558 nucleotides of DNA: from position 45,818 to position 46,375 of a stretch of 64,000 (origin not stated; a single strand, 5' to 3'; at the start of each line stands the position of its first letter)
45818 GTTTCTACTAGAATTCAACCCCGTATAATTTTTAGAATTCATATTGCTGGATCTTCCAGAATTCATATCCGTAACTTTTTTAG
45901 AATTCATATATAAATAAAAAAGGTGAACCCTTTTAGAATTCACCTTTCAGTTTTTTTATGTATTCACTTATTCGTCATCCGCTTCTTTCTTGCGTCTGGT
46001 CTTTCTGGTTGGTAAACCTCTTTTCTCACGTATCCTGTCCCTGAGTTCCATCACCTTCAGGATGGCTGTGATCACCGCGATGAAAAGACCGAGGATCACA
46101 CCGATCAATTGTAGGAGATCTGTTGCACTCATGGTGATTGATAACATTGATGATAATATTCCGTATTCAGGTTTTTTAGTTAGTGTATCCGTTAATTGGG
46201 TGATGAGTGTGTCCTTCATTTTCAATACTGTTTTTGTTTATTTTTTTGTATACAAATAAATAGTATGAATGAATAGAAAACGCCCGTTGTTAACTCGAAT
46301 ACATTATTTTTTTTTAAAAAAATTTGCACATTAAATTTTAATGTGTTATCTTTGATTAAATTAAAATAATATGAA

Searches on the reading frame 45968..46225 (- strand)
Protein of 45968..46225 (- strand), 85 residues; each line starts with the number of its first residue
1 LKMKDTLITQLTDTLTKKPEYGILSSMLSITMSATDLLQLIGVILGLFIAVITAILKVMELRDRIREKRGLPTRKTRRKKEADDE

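Call 11: search_protein_families(library=pfam, proteins=[window:45968-46225:-], max_evalue=0.01)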
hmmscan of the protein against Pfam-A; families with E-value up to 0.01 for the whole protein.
window:45968-46225:- (85 aa): 0 families

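Call 12: search_protein_families(library=phrogs, proteins=[window:45968-46225:-], max_evalue=0.01)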
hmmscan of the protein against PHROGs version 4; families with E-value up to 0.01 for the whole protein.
window:45968-46225:- (85 aa): 1 family
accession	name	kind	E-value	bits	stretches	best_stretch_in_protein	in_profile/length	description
phrog_1350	-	lysis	0.00056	21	1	30-75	22-60/97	holin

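Call 21: find_related_loci(query=A1, collection=viral_contigs, flank=4000)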
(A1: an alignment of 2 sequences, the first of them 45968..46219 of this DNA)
Query A1 (83 aa) in viral_contigs; peptide patterns used: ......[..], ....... (x = any residue, [..] = any of these).
109 stretches matched a pattern; 1 encode a relative of the query (tblastn E <= 1e-3); 1 distinct loci.
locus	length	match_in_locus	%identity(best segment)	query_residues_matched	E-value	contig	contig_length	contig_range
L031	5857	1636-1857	84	3-78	2e-39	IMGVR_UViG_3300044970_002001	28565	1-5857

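Call 28: find_homologous_proteins(query=A1, max_evalue=0.001)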
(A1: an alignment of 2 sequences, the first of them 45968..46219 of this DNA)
Query A1 (2 sequences) (83 aa, profile of the alignment): 141 proteins with E <= 0.001 among 146 candidates; the best 120 are listed.
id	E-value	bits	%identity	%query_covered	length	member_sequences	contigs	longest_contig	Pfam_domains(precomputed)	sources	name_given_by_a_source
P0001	1.9e-48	180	100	100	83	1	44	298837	-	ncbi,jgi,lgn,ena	jgi:hypothetical protein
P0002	5.6e-48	179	98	100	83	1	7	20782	-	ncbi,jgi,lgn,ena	jgi:MFS superfamily sulfate permease-like transporter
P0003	5.7e-48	179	99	100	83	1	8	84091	-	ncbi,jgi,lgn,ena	jgi:MFS superfamily sulfate permease-like transporter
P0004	5.8e-48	179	98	100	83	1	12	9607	-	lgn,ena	-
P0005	7.7e-48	178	99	100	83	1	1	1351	-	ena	-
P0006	8.5e-48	178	86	86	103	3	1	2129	-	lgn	-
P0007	2.7e-47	177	98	100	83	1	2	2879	-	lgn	-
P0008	2.7e-47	177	96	100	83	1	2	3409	-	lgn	-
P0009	3.1e-47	176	82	100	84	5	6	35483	-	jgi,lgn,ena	jgi:hypothetical protein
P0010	6.4e-47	175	96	100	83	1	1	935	-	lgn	-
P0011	1.1e-46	175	98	100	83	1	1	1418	-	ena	-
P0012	5.7e-45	169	90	100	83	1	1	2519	-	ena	-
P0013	1.6e-44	168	90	100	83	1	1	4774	-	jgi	-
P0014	5.0e-44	166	83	100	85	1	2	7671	-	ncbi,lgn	-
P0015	6.0e-44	166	83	100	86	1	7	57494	-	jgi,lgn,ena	jgi:hypothetical protein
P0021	1.8e-42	161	83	100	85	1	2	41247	-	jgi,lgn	jgi:hypothetical protein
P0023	6.3e-42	159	81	100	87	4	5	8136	-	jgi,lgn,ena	jgi:hypothetical protein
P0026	2.4e-38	148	70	100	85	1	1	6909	-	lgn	-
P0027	5.2e-38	147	76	100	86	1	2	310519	-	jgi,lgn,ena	jgi:hypothetical protein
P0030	3.6e-35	138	70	99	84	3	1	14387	-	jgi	jgi:uncharacterized membrane protein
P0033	3.4e-33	131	70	100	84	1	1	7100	-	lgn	-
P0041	1.1e-29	120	69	100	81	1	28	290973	-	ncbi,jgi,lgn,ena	jgi:hypothetical protein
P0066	1.7e-28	116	70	81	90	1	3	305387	-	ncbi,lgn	-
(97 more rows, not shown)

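Call 29: find_encoding_contigs(protein=P0027, flank=3000, max_places=3)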
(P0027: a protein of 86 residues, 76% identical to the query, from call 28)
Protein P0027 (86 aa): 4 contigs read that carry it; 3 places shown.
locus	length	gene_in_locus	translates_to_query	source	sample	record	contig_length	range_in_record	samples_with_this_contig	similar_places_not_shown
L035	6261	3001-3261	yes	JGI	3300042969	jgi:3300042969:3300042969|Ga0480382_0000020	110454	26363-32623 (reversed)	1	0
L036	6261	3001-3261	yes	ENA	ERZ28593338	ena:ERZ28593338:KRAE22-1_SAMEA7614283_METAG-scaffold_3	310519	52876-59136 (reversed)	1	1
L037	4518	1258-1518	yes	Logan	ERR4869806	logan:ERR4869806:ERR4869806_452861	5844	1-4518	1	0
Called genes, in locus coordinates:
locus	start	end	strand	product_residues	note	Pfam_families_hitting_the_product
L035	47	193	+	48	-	-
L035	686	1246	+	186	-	-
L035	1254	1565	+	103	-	-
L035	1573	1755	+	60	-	-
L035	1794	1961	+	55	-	-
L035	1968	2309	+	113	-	-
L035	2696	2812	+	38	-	-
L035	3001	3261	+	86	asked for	-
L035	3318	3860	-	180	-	-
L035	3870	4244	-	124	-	PF25735:Phage_L5_gp82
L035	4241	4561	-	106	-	-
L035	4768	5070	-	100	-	-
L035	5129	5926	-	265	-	PF17338:GP88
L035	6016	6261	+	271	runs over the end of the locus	PF18406:DUF1281_C (weak)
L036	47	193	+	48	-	-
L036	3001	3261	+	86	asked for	-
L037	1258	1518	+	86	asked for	-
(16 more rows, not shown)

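Call 30: find_encoding_contigs(protein=P0041, flank=3000, max_places=3)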
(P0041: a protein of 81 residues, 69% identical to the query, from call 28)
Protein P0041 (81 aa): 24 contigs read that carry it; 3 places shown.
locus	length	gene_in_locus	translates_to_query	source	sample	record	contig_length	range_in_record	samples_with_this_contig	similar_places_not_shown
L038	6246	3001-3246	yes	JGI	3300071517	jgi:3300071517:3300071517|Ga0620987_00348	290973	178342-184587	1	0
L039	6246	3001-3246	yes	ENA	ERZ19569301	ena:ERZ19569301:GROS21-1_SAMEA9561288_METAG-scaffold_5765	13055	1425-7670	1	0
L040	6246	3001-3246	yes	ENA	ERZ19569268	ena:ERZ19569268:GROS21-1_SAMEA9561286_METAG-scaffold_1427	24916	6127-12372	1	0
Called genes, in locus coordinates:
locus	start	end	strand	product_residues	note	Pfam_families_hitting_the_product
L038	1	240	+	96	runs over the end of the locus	-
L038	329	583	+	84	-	-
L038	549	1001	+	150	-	-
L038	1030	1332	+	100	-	-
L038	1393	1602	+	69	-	-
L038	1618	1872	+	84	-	-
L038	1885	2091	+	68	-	-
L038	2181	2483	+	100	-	-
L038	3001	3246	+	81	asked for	-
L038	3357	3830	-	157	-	-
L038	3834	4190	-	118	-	-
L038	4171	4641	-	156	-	-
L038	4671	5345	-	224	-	PF07463:NUMOD4, PF13392:HNH_3, PF00847:AP2 (weak)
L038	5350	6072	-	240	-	PF07463:NUMOD4, PF13392:HNH_3, PF00847:AP2 (weak)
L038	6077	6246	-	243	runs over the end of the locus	PF07463:NUMOD4, PF13392:HNH_3, PF00847:AP2 (faint)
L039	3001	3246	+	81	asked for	-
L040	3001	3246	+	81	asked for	-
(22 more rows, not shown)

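Call 31: find_encoding_contigs(protein=P0066, flank=3000, max_places=3)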
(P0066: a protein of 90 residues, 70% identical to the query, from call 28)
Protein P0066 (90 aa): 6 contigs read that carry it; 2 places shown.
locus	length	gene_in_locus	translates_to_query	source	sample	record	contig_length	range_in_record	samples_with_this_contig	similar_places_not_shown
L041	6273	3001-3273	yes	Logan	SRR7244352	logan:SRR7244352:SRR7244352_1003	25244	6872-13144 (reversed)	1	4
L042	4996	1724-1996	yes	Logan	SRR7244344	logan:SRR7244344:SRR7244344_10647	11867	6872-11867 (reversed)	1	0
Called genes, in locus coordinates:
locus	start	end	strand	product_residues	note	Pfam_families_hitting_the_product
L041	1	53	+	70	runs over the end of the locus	-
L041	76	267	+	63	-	-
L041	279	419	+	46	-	-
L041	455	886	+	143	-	-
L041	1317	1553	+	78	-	-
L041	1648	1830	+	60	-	-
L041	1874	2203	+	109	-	-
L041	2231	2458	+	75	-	-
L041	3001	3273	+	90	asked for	-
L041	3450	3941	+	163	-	-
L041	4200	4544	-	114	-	-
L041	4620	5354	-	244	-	PF17338:GP88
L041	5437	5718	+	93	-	-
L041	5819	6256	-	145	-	-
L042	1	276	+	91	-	?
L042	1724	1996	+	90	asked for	-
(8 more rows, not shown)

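Call 36: find_encoding_contigs(protein=P0013, flank=2500, max_places=3)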
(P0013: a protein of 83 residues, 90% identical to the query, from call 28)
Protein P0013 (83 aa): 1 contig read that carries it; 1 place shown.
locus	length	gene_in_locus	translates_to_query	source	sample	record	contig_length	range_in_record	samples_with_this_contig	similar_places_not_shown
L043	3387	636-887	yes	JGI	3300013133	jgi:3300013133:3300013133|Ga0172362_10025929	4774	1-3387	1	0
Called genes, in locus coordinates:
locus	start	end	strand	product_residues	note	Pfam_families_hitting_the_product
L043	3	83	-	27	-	?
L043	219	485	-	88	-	-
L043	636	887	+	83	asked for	-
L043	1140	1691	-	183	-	-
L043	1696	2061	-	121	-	PF25735:Phage_L5_gp82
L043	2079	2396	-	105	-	-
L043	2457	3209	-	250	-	PF17338:GP88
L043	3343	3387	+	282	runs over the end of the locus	PF18406:DUF1281_C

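Call 37: find_encoding_contigs(protein=P0015, flank=2500, max_places=4)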
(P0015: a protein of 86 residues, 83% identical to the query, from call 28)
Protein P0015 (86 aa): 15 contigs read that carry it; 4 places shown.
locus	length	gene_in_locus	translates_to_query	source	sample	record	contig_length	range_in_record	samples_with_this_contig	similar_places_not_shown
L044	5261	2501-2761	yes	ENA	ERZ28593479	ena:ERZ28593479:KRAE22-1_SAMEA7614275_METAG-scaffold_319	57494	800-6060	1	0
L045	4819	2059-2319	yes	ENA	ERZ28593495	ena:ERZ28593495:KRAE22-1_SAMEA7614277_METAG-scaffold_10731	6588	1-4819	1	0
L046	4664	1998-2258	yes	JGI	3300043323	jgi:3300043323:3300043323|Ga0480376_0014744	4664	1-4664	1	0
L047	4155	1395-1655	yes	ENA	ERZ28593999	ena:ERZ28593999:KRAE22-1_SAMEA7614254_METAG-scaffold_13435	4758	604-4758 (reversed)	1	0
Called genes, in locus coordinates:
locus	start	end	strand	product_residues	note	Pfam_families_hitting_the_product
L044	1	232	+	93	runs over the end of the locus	-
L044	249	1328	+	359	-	PF26058:DUF8019 (faint)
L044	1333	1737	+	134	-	-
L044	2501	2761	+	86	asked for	-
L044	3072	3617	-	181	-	-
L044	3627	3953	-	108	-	-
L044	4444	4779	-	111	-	-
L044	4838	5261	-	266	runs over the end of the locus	PF17338:GP88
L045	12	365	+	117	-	-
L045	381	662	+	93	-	-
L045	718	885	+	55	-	-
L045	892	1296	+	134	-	-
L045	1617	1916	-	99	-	-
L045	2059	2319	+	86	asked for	-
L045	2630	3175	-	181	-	-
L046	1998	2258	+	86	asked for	-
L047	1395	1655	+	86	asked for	-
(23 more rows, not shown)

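Call 38: find_encoding_contigs(protein=P0021, flank=2500, max_places=3)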
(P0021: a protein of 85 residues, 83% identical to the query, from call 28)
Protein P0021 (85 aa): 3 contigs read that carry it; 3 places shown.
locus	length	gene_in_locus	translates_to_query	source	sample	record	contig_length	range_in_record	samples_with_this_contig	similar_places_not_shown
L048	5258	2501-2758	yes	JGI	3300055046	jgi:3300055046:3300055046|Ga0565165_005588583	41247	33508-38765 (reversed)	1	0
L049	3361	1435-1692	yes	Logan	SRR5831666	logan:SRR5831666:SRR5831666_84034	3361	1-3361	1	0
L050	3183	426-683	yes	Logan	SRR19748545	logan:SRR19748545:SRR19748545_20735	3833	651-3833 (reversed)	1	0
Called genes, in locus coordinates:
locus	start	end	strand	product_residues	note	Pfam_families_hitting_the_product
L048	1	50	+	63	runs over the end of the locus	-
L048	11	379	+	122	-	-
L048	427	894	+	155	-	-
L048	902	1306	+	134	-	-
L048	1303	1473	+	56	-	-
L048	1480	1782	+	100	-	-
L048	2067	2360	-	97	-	-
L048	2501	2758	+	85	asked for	-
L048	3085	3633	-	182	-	-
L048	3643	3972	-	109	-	-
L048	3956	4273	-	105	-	PF25735:Phage_L5_gp82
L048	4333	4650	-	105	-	-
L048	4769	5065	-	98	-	-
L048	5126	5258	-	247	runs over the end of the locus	PF17338:GP88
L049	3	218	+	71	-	?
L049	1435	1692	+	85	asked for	-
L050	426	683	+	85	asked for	-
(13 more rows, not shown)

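Call 39: find_encoding_contigs(protein=P0023, flank=2500, max_places=4)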
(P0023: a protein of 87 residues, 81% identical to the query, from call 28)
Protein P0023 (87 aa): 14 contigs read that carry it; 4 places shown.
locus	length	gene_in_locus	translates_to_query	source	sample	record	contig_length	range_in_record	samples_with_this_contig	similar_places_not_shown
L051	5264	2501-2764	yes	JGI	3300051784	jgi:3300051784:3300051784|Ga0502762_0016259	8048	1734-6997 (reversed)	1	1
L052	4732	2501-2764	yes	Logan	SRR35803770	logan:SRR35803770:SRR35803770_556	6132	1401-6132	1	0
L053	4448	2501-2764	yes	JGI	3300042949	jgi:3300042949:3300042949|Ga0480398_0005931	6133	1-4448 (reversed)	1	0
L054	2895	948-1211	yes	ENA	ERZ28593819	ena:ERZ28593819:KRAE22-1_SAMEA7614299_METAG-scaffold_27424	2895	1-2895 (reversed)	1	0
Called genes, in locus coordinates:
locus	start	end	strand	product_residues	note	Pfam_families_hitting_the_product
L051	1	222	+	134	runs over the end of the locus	-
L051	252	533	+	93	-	-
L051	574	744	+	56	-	-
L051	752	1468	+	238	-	PF07463:NUMOD4 (weak), PF13392:HNH_3 (weak), PF22083:I-HmuI_NUMOD-like (weak)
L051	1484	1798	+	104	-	-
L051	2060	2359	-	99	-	-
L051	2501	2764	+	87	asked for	-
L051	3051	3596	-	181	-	-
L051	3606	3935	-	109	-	-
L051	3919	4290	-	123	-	PF25735:Phage_L5_gp82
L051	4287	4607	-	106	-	-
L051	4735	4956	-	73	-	-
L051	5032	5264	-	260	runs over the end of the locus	PF17338:GP88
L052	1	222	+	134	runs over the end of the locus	-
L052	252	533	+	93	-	-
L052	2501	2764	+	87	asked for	-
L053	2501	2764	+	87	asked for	-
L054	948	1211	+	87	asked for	-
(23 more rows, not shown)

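Call 55: find_encoding_contigs(protein=P0026, flank=2500, max_places=2)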
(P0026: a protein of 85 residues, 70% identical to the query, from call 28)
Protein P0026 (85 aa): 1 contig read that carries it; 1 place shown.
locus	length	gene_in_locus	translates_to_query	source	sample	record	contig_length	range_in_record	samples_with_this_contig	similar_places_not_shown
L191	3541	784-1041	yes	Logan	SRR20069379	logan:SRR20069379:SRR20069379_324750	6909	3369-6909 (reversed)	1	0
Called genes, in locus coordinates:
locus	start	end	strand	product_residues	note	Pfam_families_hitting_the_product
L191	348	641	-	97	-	-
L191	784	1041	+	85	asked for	-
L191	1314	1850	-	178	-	-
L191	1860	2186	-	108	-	-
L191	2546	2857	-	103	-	-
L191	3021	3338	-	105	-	-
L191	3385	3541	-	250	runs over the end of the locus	PF17338:GP88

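Call 56: find_encoding_contigs(protein=P0030, flank=2500, max_places=2)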
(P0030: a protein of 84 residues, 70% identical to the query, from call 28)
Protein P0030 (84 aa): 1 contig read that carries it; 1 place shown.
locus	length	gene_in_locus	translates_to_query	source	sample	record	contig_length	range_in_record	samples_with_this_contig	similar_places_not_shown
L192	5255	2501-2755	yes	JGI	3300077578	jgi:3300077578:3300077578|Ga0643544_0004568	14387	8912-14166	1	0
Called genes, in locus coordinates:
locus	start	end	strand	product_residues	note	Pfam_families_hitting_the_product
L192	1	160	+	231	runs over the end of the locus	PF01881:Cas_Cas6_C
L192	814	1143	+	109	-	-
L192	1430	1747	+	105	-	-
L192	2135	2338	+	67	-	-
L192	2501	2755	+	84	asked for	-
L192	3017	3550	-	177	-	-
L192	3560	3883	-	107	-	-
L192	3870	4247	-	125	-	PF25735:Phage_L5_gp82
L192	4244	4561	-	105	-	-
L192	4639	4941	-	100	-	-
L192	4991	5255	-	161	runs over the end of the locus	?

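Call 57: find_encoding_contigs(protein=P0033, flank=2500, max_places=2)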
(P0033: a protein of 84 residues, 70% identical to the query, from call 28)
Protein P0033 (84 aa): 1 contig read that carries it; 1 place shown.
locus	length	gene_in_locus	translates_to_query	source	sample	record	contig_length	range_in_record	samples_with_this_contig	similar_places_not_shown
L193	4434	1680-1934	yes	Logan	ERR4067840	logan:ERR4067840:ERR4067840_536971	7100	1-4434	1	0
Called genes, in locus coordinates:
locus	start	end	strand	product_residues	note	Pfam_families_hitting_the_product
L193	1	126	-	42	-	?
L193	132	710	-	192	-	-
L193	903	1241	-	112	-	-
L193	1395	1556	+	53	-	-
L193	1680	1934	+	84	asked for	-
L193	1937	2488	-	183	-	-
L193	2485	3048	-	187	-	PF00574:CLP_protease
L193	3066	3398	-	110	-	PF00085:Thioredoxin, PF13098:Thioredoxin_2, PF13905:Thioredoxin_8 (weak)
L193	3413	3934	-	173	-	-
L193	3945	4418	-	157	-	-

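Call 68: search_dna_similar(query=window:45968-46219:-, collection=phages, mode=protein, max_rows=12, max_evalue=0.001)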
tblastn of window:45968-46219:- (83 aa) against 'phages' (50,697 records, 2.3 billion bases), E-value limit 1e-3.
No match.

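Call 84: find_encoding_contigs(protein=P0021, flank=10000, max_places=1)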
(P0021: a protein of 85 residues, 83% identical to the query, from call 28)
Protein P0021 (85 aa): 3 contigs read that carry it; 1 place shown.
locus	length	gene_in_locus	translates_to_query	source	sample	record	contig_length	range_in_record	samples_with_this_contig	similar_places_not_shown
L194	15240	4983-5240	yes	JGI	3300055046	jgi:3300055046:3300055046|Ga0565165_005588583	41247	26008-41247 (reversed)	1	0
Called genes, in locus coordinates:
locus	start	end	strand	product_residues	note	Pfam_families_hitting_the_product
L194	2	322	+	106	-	?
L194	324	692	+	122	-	-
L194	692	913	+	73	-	-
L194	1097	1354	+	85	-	-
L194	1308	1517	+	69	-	-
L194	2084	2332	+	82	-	-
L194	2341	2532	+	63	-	-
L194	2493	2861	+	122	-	-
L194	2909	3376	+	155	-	-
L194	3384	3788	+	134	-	-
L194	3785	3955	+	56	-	-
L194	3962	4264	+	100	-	-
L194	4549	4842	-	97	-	-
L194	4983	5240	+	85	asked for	-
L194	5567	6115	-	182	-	-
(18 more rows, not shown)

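Call 93: find_related_loci(query=A8, collection=viral_contigs, flank=3500)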
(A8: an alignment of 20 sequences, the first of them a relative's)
Query A8 (83 aa) in viral_contigs; peptide patterns used: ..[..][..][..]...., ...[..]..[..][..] (x = any residue, [..] = any of these).
88 stretches matched a pattern; 4 encode a relative of the query (tblastn E <= 1e-3); 4 distinct loci.
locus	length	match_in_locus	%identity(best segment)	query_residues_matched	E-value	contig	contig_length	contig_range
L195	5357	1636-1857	84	3-78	8e-39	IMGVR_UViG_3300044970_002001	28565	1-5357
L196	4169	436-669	59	1-82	1e-28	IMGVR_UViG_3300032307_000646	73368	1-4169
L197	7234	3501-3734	60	1-82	3e-28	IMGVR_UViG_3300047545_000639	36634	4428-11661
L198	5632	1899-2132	59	1-82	2e-27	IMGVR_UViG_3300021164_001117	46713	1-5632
